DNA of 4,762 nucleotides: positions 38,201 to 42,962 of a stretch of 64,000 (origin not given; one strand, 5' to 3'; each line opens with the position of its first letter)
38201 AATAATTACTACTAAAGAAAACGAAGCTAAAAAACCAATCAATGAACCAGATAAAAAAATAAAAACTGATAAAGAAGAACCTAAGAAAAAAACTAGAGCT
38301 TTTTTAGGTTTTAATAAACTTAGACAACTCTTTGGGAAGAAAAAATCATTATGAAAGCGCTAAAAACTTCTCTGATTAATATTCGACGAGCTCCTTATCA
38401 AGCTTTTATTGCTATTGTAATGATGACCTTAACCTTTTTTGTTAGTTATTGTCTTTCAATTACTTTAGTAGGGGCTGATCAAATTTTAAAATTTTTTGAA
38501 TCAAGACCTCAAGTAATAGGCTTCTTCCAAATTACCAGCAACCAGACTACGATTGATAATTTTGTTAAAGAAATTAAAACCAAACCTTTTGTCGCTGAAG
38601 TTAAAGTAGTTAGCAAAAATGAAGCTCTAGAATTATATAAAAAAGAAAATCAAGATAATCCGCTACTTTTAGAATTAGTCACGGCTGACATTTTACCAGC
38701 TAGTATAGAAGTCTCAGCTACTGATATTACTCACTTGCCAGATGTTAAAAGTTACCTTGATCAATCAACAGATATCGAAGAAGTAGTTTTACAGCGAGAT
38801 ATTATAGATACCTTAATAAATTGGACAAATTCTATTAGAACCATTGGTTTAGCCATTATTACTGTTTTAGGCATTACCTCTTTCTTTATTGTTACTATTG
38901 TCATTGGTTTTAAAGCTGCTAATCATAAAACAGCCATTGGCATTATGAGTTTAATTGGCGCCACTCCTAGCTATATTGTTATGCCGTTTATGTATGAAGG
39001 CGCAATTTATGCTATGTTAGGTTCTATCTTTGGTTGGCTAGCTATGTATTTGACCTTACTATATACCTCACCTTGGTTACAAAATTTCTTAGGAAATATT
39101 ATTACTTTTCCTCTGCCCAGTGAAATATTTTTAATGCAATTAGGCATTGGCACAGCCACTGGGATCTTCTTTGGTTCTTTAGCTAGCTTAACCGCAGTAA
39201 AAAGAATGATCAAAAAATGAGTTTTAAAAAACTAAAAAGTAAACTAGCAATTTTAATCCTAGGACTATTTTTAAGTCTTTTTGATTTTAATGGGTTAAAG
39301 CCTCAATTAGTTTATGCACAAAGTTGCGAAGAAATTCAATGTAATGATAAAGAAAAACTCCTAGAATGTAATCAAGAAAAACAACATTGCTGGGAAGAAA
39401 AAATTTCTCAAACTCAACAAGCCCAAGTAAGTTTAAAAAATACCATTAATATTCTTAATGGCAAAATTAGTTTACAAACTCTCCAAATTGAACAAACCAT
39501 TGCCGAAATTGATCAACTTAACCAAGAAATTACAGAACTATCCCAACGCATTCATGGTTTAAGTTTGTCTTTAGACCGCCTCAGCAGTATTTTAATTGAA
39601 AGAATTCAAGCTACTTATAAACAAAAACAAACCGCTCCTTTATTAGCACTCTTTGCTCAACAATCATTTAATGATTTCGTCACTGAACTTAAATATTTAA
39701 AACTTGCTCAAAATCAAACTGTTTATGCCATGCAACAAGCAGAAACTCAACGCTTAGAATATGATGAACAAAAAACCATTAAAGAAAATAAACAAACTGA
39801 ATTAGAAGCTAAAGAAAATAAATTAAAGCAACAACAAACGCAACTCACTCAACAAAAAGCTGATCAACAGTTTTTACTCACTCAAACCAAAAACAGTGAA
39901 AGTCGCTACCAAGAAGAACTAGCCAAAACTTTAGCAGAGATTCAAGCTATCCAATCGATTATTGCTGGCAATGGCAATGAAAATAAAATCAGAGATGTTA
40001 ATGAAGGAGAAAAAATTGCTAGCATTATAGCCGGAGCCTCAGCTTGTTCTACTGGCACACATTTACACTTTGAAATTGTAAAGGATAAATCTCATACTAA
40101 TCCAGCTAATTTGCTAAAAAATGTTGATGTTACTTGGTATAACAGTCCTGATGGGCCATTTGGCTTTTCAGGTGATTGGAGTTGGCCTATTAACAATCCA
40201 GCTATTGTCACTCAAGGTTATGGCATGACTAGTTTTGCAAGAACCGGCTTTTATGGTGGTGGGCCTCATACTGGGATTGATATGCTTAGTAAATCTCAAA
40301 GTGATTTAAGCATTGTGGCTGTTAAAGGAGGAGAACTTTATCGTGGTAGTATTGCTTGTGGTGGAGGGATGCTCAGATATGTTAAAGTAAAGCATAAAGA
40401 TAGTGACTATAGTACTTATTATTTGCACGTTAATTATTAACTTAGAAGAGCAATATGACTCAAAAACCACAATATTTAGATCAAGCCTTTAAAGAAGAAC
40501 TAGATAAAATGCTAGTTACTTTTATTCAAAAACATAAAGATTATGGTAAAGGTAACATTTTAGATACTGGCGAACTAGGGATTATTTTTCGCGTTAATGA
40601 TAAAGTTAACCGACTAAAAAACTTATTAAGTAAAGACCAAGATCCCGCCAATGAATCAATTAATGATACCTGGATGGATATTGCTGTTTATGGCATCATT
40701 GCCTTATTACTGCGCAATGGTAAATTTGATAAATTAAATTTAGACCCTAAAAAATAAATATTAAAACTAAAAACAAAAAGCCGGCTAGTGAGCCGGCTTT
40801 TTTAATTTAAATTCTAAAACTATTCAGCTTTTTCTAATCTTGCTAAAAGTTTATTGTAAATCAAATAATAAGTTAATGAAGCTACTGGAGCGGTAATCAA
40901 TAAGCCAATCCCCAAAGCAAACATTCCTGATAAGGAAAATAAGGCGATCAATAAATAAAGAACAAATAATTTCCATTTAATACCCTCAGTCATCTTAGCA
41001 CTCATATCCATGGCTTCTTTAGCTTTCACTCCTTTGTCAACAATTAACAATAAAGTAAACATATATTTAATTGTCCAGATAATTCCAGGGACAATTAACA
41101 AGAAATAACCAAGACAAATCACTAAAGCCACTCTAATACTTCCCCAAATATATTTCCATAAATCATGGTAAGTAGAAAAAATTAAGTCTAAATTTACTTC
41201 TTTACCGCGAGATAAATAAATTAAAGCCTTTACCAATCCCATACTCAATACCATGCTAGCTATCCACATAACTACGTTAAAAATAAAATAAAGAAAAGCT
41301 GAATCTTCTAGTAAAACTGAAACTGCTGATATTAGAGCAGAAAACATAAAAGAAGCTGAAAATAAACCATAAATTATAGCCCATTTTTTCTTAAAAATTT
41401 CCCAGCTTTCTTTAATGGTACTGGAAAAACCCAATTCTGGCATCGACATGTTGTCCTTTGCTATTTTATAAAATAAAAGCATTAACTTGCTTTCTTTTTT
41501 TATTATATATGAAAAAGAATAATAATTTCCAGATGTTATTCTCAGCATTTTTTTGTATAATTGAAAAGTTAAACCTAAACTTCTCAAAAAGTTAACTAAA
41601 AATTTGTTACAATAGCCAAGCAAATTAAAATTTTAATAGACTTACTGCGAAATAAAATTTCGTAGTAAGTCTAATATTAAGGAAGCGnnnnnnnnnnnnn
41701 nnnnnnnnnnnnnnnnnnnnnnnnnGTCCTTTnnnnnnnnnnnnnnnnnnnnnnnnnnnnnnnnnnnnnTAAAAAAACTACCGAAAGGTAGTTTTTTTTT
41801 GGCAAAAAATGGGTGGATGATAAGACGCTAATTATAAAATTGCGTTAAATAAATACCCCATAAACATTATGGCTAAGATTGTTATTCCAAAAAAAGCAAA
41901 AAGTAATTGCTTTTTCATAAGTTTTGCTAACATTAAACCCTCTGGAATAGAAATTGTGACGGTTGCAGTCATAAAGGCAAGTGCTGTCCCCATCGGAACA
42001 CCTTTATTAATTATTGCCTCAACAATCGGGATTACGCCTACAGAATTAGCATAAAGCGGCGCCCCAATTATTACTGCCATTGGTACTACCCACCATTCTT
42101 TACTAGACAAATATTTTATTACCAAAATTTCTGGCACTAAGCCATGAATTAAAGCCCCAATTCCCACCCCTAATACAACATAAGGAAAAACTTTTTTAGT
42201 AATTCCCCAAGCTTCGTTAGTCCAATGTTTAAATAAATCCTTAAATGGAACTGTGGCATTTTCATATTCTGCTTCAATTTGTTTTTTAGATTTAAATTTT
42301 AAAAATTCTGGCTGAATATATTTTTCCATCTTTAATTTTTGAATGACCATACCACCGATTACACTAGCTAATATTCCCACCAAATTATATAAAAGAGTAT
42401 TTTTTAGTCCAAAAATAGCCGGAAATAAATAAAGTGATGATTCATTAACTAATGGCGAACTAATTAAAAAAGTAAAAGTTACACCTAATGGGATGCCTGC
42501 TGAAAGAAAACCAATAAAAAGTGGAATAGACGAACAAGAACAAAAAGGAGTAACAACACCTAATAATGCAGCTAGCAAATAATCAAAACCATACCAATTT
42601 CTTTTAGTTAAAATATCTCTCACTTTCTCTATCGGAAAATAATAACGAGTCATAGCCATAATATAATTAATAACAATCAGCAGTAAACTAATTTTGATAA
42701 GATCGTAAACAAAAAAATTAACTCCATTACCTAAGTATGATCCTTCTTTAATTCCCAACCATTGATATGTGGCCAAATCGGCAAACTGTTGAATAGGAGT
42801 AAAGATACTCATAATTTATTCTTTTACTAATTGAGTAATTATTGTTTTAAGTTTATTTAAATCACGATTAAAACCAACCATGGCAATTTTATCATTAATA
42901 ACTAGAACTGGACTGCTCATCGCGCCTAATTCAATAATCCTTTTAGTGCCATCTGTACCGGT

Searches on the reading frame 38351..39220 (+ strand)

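Call 56: search_protein_families(library=pfam, proteins=[window:38351-39220:+], max_evalue=0.00001)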
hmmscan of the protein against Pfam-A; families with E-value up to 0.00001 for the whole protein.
window:38351-39220:+ (289 aa): 2 families
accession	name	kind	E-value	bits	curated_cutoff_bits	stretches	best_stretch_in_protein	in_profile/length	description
PF18075.7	FtsX_ECD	-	1.7e-13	51.4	23.5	1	58-145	6-96/96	FtsX extracellular domain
PF02687.27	FtsX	-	1.6e-08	35.1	25.5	1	168-288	2-117/120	FtsX-like permease C-terminal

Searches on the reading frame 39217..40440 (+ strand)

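Call 56: search_protein_families(library=pfam, proteins=[window:39217-40440:+], max_evalue=0.00001)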
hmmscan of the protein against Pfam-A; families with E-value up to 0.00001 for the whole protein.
window:39217-40440:+ (407 aa): 1 family
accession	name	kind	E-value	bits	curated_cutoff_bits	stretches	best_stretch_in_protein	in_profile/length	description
PF01551.29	Peptidase_M23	-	1.5e-08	35.2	28.7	0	260-296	62-96/96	Peptidase family M23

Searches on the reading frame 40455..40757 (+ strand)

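Call 56: search_protein_families(library=pfam, proteins=[window:40455-40757:+], max_evalue=0.00001)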
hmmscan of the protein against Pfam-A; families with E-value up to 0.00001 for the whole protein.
window:40455-40757:+ (100 aa): 1 family
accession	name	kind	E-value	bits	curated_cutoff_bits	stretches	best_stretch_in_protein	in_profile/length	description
PF07659.16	DUF1599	-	2.4e-07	31.5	25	1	26-85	1-59/61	Nucleotide modification associated domain 1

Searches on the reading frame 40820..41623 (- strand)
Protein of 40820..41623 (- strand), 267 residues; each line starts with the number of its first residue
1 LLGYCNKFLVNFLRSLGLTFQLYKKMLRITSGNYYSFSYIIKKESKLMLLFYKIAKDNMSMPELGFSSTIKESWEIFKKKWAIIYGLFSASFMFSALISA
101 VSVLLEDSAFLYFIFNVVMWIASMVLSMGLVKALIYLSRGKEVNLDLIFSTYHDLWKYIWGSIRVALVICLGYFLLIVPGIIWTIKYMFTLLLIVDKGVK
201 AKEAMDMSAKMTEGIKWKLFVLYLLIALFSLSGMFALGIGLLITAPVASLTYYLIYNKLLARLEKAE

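Call 56: search_protein_families(library=pfam, proteins=[window:40820-41623:-], max_evalue=0.00001)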
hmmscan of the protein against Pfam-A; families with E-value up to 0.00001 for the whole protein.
window:40820-41623:- (267 aa): 1 family
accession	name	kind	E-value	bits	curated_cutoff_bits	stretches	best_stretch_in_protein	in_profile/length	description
PF06161.16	DUF975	-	9.3e-07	29.4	34.8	1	112-262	102-242/243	Protein of unknown function (DUF975)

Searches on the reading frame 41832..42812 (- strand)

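Call 56: search_protein_families(library=pfam, proteins=[window:41832-42812:-], max_evalue=0.00001)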
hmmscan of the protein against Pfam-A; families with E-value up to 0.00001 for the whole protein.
window:41832-42812:- (326 aa): 1 family
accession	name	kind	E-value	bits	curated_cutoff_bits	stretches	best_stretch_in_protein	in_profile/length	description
PF03773.19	ArsP_1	-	6.4e-58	196.7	32.3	1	30-323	5-293/294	Predicted permease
